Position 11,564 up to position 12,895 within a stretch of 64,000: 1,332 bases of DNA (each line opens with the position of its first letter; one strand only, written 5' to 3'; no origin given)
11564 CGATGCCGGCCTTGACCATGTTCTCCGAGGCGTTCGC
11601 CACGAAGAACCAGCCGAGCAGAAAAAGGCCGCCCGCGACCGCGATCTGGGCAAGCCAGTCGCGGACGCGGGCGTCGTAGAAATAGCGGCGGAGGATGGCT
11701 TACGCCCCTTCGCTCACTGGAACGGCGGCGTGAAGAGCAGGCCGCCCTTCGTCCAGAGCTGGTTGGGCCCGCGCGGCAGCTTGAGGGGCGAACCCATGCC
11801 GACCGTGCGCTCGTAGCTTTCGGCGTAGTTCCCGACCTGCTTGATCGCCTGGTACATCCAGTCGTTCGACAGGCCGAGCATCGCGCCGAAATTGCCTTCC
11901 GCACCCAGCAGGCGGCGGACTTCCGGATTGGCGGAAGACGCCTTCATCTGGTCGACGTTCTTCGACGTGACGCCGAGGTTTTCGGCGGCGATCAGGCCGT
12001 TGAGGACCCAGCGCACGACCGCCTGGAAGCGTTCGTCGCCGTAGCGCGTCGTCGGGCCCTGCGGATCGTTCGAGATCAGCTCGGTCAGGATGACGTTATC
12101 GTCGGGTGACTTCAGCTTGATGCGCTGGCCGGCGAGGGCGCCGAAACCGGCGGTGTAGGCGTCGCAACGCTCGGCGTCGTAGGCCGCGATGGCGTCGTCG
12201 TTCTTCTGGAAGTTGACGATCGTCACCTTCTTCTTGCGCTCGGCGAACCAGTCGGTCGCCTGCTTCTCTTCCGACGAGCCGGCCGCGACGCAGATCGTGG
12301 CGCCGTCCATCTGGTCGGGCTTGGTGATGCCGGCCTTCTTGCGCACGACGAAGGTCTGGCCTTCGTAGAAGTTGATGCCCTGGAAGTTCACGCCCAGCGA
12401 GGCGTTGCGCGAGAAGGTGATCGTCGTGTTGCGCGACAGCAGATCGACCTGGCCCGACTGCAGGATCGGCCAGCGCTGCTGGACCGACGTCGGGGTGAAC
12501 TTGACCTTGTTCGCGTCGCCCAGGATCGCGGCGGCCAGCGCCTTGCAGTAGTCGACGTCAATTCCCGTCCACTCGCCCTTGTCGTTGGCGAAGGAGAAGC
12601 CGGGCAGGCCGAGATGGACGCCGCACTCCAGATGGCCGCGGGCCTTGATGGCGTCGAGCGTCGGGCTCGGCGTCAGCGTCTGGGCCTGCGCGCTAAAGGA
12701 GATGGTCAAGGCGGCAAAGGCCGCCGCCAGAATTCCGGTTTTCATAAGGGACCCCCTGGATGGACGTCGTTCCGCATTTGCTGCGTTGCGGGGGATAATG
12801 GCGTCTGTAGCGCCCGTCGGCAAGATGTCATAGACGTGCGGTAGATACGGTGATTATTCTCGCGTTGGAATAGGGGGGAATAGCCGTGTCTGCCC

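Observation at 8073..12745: aapJQM-like amino-acid ABC genes with no ATPase, operonically fused to SDR and RraA-like genes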

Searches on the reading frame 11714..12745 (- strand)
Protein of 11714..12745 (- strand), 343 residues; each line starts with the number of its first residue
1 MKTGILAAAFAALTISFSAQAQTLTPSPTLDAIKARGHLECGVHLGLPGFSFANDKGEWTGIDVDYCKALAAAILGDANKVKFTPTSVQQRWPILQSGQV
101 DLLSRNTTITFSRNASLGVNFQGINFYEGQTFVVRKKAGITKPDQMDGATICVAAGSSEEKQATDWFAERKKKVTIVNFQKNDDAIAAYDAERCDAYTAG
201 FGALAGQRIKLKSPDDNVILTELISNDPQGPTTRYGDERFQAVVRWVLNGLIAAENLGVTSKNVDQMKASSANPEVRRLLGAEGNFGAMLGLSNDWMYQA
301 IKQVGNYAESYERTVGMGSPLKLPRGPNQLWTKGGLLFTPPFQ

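Call 11: search_protein_families(library=ncbifam, proteins=[window:11714-12745:-])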
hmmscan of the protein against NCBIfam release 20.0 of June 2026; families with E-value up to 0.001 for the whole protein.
window:11714-12745:- (343 aa): 10 families
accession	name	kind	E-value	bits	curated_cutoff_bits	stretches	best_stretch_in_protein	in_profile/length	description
TIGR01096.1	3A0103s03R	subfamily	2.1e-46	158.5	256.35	1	25-312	13-247/250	lysine/arginine/ornithine ABC transporter substrate-binding protein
NF008885.0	PRK11917.1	equivalog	5.8e-21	75.2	373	1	7-244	10-239/259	bifunctional adhesin/ABC transporter aspartate/glutamate-binding protein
NF008063.0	PRK10797.1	subfamily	9.2e-18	64.4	375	1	6-266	6-268/302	glutamate/aspartate ABC transporter substrate-binding protein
NF008426.0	PRK11260.1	equivalog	2.2e-14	53.3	312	1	12-254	16-249/266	cystine ABC transporter substrate-binding protein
NF052427.1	StpK7MSMEG_1200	equivalog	8.9e-09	34.3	900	1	31-212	356-534/601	serine/threonine protein kinase StpK7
NF011965.0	PRK15437.1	equivalog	6.3e-06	25.9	459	1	41-197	30-180/260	histidine ABC transporter substrate-binding protein HisJ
TIGR04262.1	orph_peri_GRRM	subfamily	3.4e-05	23.2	190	1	42-215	6-174/257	extracellular substrate binding-like orphan protein GrrP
NF041765.1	ArtJ_Ecoli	equivalog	0.0001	22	510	1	35-196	19-170/243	arginine ABC transporter substrate-binding protein ArtJ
NF041764.1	ArtI_Ecoli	equivalog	0.00021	20.8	522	1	46-197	30-171/243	arginine ABC transporter substrate-binding protein ArtI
NF011583.0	PRK15007.1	subfamily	0.00034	20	358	1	47-197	31-171/243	arginine ABC transporter substrate-binding protein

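Call 30: search_solved_structures(query=window:11714-12745:-, max_evalue=0.00001, show_alignments=1)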
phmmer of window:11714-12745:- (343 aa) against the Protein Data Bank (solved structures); distinct sequences matched with E-value up to 0.00001: 25.
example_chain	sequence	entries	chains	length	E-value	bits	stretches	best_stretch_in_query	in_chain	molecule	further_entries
4z9n_A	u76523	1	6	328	2.8e-104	351.9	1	28-341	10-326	Amino acid ABC transporter, periplasmic amino acid-binding protein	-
5t0w_A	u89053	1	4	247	3.2e-17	65.7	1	27-252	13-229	AncCDT-1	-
5tuj_C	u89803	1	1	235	3.9e-17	65.4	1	28-253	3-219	Ancestral protein CDT-Anc1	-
2v25_A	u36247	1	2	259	7.9e-16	61.1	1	25-207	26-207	MAJOR CELL-BINDING FACTOR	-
4zv1_A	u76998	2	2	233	7.7e-15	57.9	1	36-240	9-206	AncQR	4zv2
1xt8_A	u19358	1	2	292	2.5e-14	56.2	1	6-243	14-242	putative amino-acid transporter periplasmic solute-binding protein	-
5eyf_A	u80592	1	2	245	3.8e-14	55.6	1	59-249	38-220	Glutamate ABC superfamily ATP binding cassette transporter, binding protein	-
2ia4_A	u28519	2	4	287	5e-14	55.2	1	28-243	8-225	Putative periplasmic binding transport protein | PERIPLASMIC BINDING TRANSPORT PROTEIN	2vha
6h1u_A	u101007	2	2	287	9.2e-14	54.3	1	30-206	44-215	Probable glutamine-binding lipoprotein GlnH (GLNBP)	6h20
6h2t_A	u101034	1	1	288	9.3e-14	54.3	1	30-206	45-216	Probable glutamine-binding lipoprotein GlnH (GLNBP)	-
8ovn_A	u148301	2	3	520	3e-12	49.4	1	28-243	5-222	Putative periplasmic binding transport protein,Green fluorescent protein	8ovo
2yjp_A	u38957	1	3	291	3e-12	49.4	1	16-190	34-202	PUTATIVE ABC TRANSPORTER, PERIPLASMIC BINDING PROTEIN, AMINO ACID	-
9fbu_A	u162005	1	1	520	3.1e-12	49.3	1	28-243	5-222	Periplasmic binding transport protein,Green fluorescent protein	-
6svf_A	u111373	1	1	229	3.9e-12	49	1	30-249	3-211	Amino acid ABC transporter, periplasmic amino acid-binding protein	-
4prs_A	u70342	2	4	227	5.2e-12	48.6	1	30-248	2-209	ABC-type transporter, periplasmic subunit family 3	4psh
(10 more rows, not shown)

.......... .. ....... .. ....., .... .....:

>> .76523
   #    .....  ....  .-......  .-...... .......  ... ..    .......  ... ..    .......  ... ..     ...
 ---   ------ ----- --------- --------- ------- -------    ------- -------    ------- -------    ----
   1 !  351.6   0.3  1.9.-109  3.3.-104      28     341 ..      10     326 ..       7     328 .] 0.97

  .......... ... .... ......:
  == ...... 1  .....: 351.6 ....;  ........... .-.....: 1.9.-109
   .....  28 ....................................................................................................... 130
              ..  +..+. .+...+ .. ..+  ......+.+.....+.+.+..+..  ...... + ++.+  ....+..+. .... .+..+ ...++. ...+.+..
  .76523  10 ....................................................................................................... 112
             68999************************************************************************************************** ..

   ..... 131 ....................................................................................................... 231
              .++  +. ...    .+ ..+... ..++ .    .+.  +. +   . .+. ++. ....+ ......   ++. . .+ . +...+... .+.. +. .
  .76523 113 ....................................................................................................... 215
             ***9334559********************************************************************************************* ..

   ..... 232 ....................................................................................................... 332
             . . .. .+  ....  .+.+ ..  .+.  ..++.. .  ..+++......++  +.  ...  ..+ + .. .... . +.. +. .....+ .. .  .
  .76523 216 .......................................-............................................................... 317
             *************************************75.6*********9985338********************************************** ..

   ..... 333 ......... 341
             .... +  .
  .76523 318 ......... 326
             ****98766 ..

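Call 68: search_solved_structures(query=window:11714-12745:-, max_evalue=1e-13, show_alignments=5)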
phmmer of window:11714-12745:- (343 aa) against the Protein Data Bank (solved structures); distinct sequences matched with E-value up to 1e-13: 10.
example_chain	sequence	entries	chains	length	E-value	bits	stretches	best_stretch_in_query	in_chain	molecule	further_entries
4z9n_A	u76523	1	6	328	2.8e-104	351.9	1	28-341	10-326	Amino acid ABC transporter, periplasmic amino acid-binding protein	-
5t0w_A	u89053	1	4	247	3.2e-17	65.7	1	27-252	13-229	AncCDT-1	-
5tuj_C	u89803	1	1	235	3.9e-17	65.4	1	28-253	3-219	Ancestral protein CDT-Anc1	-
2v25_A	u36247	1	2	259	7.9e-16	61.1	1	25-207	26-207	MAJOR CELL-BINDING FACTOR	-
4zv1_A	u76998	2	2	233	7.7e-15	57.9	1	36-240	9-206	AncQR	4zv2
1xt8_A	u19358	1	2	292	2.5e-14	56.2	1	6-243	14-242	putative amino-acid transporter periplasmic solute-binding protein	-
5eyf_A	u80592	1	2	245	3.8e-14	55.6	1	59-249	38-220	Glutamate ABC superfamily ATP binding cassette transporter, binding protein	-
2ia4_A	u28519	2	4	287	5e-14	55.2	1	28-243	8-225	Putative periplasmic binding transport protein | PERIPLASMIC BINDING TRANSPORT PROTEIN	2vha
6h1u_A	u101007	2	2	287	9.2e-14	54.3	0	30-206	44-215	Probable glutamine-binding lipoprotein GlnH (GLNBP)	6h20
6h2t_A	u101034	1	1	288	9.3e-14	54.3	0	30-206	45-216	Probable glutamine-binding lipoprotein GlnH (GLNBP)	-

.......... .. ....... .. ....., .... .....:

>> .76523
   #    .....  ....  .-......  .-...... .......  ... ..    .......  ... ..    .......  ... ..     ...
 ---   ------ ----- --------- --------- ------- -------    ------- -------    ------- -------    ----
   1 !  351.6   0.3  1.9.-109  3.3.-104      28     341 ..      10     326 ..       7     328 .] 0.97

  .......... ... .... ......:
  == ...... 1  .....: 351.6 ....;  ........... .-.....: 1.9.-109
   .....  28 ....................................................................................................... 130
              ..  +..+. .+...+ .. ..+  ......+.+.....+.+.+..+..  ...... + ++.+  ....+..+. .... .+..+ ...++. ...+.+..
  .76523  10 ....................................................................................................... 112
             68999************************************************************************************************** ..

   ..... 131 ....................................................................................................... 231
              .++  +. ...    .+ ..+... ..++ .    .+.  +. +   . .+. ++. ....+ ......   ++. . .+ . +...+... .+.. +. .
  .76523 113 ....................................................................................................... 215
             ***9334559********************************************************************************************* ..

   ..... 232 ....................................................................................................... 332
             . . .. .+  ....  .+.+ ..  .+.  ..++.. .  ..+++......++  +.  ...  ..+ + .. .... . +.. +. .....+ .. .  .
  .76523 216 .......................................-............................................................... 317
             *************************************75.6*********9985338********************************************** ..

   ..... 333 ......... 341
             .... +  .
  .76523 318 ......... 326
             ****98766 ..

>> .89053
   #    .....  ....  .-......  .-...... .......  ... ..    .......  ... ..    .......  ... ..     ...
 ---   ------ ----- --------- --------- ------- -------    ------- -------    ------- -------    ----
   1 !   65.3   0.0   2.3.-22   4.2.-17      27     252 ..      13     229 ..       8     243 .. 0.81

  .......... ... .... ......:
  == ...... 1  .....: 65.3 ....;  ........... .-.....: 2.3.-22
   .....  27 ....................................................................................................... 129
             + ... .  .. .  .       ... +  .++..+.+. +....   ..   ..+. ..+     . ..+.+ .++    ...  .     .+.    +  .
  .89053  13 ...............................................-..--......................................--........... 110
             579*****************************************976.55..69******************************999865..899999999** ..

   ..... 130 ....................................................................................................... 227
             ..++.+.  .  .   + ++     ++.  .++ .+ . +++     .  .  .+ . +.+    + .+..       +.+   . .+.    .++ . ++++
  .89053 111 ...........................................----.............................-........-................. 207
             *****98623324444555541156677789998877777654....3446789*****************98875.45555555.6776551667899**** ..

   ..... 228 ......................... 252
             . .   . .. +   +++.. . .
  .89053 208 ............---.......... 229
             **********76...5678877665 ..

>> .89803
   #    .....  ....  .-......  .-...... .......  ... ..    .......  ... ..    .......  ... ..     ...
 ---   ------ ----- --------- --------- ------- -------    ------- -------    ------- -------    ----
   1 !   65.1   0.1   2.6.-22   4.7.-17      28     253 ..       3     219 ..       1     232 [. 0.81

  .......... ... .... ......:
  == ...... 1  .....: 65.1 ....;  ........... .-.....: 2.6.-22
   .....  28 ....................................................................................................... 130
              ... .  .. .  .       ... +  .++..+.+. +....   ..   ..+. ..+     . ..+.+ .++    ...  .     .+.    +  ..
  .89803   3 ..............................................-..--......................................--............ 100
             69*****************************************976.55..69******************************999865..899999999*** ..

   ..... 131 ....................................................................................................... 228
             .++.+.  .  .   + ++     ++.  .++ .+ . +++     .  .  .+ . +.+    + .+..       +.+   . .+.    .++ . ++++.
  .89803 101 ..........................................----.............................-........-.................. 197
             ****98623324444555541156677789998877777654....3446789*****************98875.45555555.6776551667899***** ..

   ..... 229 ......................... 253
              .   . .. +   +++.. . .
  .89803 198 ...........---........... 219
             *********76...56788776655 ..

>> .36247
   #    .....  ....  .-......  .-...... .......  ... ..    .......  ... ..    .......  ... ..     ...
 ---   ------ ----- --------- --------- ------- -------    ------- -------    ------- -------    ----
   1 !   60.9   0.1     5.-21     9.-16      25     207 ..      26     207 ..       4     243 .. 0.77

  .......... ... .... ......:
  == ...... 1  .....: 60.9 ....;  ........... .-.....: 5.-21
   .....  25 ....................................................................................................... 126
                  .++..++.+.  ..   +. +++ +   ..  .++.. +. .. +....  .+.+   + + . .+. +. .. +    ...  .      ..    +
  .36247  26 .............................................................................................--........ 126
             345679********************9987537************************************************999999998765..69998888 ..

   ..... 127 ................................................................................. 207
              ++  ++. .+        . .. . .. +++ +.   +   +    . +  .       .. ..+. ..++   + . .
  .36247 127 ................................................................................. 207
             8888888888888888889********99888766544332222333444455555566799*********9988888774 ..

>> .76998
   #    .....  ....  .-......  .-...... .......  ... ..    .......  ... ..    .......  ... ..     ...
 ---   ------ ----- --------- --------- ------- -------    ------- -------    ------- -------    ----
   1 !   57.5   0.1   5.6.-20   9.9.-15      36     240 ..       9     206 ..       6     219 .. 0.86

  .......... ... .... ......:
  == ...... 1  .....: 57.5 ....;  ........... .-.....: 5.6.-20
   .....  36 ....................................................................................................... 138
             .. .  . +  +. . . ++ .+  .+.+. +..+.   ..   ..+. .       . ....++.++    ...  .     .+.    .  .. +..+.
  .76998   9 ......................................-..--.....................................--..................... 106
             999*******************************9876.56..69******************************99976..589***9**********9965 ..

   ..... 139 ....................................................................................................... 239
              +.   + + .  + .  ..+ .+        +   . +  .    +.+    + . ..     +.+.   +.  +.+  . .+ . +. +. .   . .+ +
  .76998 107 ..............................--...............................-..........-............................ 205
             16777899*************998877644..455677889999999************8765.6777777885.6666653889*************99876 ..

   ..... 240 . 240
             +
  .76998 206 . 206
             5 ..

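Call 76: search_protein_families(library=pfam, proteins=[window:11714-12745:-], max_evalue=0.00001)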
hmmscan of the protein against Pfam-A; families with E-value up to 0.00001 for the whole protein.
window:11714-12745:- (343 aa): 1 family
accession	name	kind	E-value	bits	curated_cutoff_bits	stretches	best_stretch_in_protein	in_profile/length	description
PF00497.25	SBP_bac_3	-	5.5e-16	59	26.4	1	39-183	1-102/132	Bacterial extracellular solute-binding proteins, family 3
